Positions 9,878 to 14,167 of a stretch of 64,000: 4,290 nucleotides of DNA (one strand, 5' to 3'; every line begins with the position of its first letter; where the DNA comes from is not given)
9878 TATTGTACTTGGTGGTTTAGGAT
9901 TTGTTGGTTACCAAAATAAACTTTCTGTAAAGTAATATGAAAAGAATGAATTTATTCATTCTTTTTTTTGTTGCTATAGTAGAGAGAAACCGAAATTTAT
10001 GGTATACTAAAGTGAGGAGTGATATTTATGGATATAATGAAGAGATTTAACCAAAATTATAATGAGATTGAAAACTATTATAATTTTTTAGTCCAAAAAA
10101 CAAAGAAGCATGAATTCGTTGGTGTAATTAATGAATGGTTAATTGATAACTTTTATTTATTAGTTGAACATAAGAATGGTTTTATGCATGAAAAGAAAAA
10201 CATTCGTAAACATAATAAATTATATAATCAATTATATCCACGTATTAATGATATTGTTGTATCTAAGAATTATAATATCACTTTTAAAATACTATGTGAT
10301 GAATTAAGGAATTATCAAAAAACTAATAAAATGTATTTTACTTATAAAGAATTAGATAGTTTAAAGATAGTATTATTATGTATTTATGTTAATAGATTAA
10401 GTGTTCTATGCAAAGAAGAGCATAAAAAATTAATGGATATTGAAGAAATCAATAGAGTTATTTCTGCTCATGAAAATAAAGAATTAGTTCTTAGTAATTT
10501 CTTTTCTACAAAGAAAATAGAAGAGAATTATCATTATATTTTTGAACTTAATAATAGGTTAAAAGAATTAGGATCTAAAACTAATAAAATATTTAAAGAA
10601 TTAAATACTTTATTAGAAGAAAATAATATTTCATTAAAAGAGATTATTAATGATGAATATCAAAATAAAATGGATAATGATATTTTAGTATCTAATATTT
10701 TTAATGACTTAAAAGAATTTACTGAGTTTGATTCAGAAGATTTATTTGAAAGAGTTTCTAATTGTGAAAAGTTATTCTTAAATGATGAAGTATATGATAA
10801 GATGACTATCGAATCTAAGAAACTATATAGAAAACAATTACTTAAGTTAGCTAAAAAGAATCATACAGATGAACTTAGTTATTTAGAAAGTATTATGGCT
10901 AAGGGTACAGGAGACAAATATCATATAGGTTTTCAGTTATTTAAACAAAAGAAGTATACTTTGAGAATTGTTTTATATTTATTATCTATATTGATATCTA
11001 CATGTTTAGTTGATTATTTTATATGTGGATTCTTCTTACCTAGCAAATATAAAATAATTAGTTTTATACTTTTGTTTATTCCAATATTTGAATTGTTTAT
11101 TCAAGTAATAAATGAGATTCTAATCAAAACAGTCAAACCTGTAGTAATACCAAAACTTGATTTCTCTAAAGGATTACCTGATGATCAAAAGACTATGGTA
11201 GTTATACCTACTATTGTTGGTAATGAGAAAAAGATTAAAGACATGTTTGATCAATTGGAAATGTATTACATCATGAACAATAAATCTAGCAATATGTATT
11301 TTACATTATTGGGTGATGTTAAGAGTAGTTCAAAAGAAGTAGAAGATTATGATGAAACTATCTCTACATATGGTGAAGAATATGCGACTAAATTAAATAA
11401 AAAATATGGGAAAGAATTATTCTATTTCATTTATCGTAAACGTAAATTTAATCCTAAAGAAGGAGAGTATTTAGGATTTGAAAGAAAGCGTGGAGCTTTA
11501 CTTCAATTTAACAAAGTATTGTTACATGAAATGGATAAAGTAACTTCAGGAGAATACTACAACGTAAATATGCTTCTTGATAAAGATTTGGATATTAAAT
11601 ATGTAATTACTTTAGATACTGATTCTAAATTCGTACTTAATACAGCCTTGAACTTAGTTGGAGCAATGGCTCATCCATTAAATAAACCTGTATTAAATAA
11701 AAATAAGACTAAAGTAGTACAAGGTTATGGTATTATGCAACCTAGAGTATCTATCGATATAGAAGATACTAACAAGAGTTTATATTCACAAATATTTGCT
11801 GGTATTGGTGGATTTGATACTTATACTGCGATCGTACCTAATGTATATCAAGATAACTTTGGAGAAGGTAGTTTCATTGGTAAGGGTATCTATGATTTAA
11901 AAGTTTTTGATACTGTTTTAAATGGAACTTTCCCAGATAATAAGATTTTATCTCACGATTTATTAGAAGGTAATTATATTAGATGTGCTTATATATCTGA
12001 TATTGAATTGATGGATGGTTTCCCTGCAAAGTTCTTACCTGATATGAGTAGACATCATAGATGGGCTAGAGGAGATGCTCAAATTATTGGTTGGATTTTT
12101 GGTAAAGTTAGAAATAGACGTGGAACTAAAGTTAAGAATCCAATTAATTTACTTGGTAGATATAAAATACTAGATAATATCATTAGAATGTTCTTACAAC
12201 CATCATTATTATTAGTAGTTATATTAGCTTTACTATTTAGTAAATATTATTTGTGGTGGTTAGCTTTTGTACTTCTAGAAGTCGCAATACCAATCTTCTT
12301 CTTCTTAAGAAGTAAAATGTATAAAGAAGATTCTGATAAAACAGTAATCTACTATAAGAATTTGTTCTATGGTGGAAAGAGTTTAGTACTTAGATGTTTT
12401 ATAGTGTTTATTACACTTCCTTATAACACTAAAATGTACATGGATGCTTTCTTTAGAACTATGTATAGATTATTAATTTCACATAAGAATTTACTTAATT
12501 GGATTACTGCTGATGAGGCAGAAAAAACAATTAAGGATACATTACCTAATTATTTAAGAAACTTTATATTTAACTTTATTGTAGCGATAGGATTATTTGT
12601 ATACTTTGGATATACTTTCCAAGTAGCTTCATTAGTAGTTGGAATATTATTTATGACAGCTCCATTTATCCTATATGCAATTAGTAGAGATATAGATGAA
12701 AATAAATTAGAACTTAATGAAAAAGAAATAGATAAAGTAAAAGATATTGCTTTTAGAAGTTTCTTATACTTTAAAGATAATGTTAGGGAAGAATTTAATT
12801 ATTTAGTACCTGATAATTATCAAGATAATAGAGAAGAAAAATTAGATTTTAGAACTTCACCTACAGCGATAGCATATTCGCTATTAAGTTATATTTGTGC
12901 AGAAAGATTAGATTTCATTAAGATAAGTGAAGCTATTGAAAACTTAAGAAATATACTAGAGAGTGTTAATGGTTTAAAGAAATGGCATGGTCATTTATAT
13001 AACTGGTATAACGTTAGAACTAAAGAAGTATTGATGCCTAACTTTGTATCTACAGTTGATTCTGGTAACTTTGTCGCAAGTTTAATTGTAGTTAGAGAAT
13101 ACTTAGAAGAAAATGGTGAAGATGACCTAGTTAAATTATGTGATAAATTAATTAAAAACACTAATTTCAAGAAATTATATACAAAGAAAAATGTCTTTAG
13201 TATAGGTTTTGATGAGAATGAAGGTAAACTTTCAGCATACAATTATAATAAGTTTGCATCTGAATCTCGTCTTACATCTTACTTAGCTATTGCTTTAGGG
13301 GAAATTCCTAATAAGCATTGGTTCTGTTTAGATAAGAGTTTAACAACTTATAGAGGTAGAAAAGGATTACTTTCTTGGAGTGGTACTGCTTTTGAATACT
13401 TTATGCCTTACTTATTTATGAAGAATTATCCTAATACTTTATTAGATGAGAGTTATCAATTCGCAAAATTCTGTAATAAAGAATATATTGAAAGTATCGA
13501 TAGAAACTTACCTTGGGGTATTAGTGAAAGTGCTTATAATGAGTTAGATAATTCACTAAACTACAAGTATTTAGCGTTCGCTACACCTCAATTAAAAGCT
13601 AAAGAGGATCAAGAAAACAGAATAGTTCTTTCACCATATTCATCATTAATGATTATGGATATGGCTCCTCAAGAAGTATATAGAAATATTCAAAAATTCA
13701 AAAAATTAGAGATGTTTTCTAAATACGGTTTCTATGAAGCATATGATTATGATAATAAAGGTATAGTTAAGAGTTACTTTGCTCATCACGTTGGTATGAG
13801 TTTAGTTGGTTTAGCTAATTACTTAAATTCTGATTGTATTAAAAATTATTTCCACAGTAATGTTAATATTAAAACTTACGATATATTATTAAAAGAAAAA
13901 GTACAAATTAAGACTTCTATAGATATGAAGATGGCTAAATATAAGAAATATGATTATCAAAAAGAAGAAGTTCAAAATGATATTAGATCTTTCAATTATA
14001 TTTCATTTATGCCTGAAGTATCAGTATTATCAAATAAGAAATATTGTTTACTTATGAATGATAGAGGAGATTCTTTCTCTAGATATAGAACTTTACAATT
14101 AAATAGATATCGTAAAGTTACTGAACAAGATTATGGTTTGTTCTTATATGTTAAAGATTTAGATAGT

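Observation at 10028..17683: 2,551-aa membrane GT84-like plus GH94 fusion protein (cyclic beta-1,2-glucan synthase-like) in a low-GC Gram-positive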

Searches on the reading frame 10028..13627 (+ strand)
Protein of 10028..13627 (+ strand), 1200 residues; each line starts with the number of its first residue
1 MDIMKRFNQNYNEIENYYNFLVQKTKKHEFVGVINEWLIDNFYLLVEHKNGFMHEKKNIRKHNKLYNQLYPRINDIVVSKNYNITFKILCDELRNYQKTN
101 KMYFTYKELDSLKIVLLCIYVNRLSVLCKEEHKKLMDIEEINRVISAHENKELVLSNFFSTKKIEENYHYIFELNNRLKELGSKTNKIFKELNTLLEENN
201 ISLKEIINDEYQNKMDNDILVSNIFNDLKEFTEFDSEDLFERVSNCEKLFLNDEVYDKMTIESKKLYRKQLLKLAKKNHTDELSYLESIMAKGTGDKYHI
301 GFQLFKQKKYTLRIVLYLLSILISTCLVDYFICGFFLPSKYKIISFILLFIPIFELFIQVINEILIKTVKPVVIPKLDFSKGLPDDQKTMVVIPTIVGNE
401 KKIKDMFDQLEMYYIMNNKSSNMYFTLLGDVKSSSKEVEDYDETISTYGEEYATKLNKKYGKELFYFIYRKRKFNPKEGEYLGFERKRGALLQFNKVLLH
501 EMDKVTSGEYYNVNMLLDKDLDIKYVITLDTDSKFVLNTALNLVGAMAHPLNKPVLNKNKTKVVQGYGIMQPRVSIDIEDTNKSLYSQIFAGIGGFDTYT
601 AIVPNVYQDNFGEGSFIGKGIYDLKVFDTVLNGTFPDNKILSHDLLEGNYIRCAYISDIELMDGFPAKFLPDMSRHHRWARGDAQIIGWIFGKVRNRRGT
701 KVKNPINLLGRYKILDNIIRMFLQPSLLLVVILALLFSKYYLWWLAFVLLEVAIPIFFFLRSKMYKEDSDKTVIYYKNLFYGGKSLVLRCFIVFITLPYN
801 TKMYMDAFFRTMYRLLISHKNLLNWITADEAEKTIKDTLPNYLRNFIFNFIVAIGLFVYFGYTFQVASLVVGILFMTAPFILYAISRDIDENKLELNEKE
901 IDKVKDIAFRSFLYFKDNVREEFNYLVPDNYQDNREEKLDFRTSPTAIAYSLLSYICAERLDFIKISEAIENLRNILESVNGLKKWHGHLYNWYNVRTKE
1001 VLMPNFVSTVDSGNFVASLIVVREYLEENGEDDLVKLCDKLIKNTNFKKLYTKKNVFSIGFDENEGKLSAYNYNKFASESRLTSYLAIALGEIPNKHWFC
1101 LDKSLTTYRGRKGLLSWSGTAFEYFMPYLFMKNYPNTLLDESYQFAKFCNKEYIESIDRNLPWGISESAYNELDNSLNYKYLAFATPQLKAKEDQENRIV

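Call 40: search_protein_representatives(protein=window:10028-13627:+)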
Query: 1200 residues. Proteins with E-value up to 0.001 (for the whole library): 9075; up to 1e-10: 6130; up to 1e-30: 2834. The best 150 are listed.
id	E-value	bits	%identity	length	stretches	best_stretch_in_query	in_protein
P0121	0.0e+00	1168.8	48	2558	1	3-1200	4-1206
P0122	0.0e+00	1038.6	46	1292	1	7-1200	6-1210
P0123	0.0e+00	1024.4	47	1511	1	104-1194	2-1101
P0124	6.4e-298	1008.0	43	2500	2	202-1197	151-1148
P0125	6.4e-298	1008.0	44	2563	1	3-1200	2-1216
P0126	5.8e-277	938.6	41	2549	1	7-1192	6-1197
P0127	4.4e-252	856.2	42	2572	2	218-1200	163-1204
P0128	6.3e-250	849.1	40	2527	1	7-1200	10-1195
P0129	1.1e-238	811.8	50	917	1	449-1200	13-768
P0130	5.7e-223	759.8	40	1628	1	6-1193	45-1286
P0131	1.5e-222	758.3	39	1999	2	5-1056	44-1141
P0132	1.2e-217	742.1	39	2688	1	6-1193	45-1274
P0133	2.8e-215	734.3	36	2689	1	3-1192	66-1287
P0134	2.3e-214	731.3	35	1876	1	3-1192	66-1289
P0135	6.9e-214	729.7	38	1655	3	304-749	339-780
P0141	3.0e-206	704.4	35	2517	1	10-1199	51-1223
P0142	5.4e-205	700.2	38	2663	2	1-1035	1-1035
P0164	4.8e-193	660.6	38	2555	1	8-1199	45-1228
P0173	6.1e-187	640.5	35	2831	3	316-1020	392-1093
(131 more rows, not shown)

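Call 59: list_cluster_members(proteins=[P0121, P0125, P0126, P0128, P0132, P0133, P0141, P0164, P0142, P0173])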
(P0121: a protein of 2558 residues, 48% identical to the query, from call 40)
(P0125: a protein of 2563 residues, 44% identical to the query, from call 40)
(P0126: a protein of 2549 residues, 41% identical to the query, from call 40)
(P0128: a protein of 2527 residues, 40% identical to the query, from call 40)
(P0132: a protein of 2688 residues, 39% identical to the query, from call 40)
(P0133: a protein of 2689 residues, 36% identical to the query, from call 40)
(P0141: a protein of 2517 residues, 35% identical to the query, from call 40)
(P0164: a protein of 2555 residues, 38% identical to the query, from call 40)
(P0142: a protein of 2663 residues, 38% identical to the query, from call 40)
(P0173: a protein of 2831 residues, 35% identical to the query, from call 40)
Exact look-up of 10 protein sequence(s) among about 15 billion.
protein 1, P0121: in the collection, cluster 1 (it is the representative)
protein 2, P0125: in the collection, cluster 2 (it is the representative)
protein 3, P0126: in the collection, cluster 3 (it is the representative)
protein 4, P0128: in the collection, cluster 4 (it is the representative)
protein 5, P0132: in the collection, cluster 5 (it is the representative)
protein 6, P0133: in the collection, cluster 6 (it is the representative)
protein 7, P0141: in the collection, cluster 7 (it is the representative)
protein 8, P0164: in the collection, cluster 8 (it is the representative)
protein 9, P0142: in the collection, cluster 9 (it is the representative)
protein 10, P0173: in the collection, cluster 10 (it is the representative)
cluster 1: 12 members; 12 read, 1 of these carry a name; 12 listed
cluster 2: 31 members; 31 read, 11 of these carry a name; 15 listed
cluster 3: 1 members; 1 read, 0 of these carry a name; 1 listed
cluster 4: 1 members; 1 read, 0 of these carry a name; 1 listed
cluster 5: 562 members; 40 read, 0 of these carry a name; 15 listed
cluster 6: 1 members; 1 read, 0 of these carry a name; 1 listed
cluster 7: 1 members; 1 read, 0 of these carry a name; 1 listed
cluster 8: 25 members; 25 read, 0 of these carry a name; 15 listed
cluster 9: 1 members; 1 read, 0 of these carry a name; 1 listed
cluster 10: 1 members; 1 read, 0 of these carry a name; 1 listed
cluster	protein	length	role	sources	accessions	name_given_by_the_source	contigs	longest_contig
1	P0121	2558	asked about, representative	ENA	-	-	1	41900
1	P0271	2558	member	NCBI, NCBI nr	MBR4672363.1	MAG: hypothetical protein IKO78_04090 [Bacilli bacterium] | hypothetical protein [Bacilli bacterium]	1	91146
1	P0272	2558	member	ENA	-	-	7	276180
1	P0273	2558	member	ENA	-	-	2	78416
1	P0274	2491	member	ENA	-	-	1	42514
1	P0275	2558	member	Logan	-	-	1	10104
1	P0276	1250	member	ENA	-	-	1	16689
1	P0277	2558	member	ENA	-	-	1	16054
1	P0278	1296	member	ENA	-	-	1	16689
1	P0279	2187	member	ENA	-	-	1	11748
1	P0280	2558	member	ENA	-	-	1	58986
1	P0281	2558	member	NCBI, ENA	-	-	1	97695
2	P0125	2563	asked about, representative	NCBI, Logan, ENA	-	-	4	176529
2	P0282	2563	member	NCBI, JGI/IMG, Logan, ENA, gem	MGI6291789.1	MAG: GH36-type glycosyl hydrolase domain-containing protein [Bacteroidales bacterium] | cyclic beta-1,2-glucan synthetase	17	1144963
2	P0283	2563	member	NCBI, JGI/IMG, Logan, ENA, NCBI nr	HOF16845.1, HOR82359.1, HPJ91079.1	MAG TPA: glucoamylase family protein [Bacteroidales bacterium] | glucoamylase family protein [Bacteroidales bacterium]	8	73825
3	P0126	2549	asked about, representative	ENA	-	-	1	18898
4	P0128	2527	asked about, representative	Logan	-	-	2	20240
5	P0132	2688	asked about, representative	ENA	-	-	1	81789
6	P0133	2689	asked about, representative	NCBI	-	-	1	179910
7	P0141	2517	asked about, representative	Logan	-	-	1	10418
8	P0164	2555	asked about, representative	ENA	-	-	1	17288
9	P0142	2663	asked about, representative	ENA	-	-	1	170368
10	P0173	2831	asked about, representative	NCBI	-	-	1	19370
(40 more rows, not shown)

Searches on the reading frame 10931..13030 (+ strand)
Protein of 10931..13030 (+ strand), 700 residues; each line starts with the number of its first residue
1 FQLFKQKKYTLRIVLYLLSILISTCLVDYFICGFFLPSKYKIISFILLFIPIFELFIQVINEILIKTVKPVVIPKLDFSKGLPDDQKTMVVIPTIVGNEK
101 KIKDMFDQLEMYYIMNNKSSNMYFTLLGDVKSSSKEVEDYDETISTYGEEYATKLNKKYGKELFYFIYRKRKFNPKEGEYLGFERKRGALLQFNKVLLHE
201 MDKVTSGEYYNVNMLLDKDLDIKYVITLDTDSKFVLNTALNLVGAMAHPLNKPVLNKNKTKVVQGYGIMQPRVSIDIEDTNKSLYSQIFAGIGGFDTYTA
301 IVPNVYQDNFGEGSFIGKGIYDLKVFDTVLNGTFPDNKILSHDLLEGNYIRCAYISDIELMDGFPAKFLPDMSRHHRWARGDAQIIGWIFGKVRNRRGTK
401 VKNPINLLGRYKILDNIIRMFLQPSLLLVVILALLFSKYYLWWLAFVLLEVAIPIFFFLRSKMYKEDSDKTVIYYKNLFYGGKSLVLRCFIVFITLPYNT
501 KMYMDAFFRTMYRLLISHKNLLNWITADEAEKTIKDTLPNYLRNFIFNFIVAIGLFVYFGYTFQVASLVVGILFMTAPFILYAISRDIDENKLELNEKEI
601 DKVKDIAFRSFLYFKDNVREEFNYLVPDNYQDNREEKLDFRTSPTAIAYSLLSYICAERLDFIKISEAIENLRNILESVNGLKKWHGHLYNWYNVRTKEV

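Call 8: search_protein_families(library=pfam, proteins=[window:10931-13030:+], max_evalue=1)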
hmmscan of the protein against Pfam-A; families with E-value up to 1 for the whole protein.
window:10931-13030:+ (700 aa): 0 families

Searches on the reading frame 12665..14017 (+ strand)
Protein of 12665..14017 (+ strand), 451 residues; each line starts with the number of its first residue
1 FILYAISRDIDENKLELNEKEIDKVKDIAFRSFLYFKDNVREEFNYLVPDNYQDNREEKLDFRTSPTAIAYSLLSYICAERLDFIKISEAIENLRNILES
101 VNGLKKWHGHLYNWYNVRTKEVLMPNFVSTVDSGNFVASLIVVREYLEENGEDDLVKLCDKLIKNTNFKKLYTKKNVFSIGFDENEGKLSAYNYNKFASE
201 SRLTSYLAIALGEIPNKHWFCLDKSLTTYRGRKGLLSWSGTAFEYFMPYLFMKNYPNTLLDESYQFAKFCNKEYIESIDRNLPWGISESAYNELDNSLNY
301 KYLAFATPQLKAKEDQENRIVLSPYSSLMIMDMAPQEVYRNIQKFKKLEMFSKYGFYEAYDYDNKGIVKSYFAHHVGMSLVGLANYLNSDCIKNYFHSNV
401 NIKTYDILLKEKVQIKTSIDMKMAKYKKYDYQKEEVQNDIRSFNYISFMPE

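Call 44: predict_structure(alignment_id=A2)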
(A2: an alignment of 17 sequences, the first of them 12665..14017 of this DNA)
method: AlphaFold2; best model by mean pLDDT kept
length: 451 residues; sequences in the alignment: 17
mean_pLDDT: 65.4   pTM: 0.76
mean pLDDT of the five models: 65.4, 60.8, 49.1, 47.8, 46.7
residues with pLDDT >= 90: 104; 70-90: 103; 50-70: 101; < 50: 143
segments of 3 or more residues with pLDDT < 50: 1-13, 186-188, 191-200, 217-226, 236-241, 255-259, 282-322, 360-363, 401-451
pLDDT, mean of each block of 10 residues (from residue 1): 34 67 95 96 93 80 87 97 98 98 73 78 68 83 95 96 78 57 53 40 69 58 48 50 63 53 61 63 39 29 30 35 65 84 82 75 57 86 90 76 34 29 36 39 29 23
secondary structure, 60 per line:
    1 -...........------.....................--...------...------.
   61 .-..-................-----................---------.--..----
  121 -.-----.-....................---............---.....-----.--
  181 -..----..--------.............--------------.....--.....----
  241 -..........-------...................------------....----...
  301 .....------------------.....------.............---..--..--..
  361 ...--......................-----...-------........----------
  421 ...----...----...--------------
elements in order: H2-12 H19-39 E51-53 H66-81 H87-102 H130-149 H153-164 H168-171 H198-210 E225-229 E232-236 H242-251 H259-277 H290-293 H298-305 H324-328 H335-347 E359-363 E366-372 H373-387 H403-410 E428-430 E435-437
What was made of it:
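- The cyclase-domain model has only moderate confidence (mean pLDDT 65, call 44).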

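Call 48: fold_search(model_id=the predicted structure, library=pdb)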
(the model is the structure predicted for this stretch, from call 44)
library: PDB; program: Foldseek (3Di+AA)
matches with E <= 10: 547; with E <= 0.001: 28
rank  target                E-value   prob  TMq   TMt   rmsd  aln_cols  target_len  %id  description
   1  8wy1_B                4.5e-22  1.00  0.75  0.60   6.2       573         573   30  The structure of cyclization domain in cyclic beta-1,2-glucan synthase from Thermoanaerobacter italicus (released 2024-02-14)
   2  8wy1_A                6.5e-22  1.00  0.74  0.59   5.9       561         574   30  The structure of cyclization domain in cyclic beta-1,2-glucan synthase from Thermoanaerobacter italicus (released 2024-02-14)
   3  8rfe_A                1.2e-18  1.00  0.71  0.13   9.3       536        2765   26  CgsiGP2 sample in nanodisc (released 2024-03-20)
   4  8rf0_A                1.9e-18  1.00  0.70  0.13   8.8       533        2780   25  WT-CGS sample in nanodisc (released 2024-03-20)
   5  8rf9                  2.3e-18  1.00  0.69  0.13   9.5       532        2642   26  CgsiGP1 sample in nanodisc (released 2024-03-20)
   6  5gzk_A                1.1e-12  1.00  0.65  0.70   5.7       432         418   18  Endo-beta-1,2-glucanase from Chitinophaga pinensis - sophorotriose and glucose complex (released 2017-03-15)
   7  5gzh_A                1.7e-12  1.00  0.66  0.69   5.5       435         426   19  Endo-beta-1,2-glucanase from Chitinophaga pinensis - ligand free form (released 2017-03-15)
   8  8xuj_A                1.8e-12  1.00  0.63  0.67   7.0       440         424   18  Structure of beta-1,2-glucanase from Endozoicomonas elysicola (EeSGL1, ligand-free) (released 2025-01-22)
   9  8xuj_B                4.3e-12  1.00  0.61  0.65   6.5       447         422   18  Structure of beta-1,2-glucanase from Endozoicomonas elysicola (EeSGL1, ligand-free) (released 2025-01-22)
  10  3eu8_A                9.7e-12  1.00  0.66  0.71   5.5       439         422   16  Crystal structure of putative glucoamylase (YP_210071.1) from Bacteroides fragilis NCTC 9343 at 2.12 A resolution (released 2008-10-21)
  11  4qt9_A                1.1e-11  1.00  0.65  0.70   5.1       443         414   15  Crystal structure of a putative glucoamylase (BACCAC_03554) from Bacteroides caccae ATCC 43185 at 2.05 A resolution (released 2014-08-06)
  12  4qt9_B                1.6e-11  1.00  0.64  0.70   5.1       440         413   16  Crystal structure of a putative glucoamylase (BACCAC_03554) from Bacteroides caccae ATCC 43185 at 2.05 A resolution (released 2014-08-06)
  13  8xul_A                2.0e-10  1.00  0.63  0.65   5.7       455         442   16  Structure of beta-1,2-glucanase from Xanthomonas campestris pv. campestris (beta-1,2-glucoheptasaccharide complex)-E23 (released 2025-01-22)
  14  4gl3                  4.7e-10  1.00  0.65  0.70   5.6       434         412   16  Crystal structure of a putative glucoamylase (BACUNI_03963) from Bacteroides uniformis ATCC 8492 at 2.01 A resolution (released 2012-08-29)
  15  5z06_A                4.9e-10  1.00  0.63  0.42   5.8       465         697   15  Crystal structure of beta-1,2-glucanase from Parabacteroides distasonis (released 2018-05-30)
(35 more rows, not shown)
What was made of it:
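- Closest known: GH144/GH162 endo-beta-1,2-glucanases. Same: The same (alpha/alpha)6 fold and a similar size to the CY domain here (TMt ~0.70, call 48).
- The cyclase-domain model matches 8wy1 best (TMq 0.75) (call 48). The domain is about the size of a stand-alone GH144 endoglucanase (TMt 0.70 to 5gzk, call 48).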
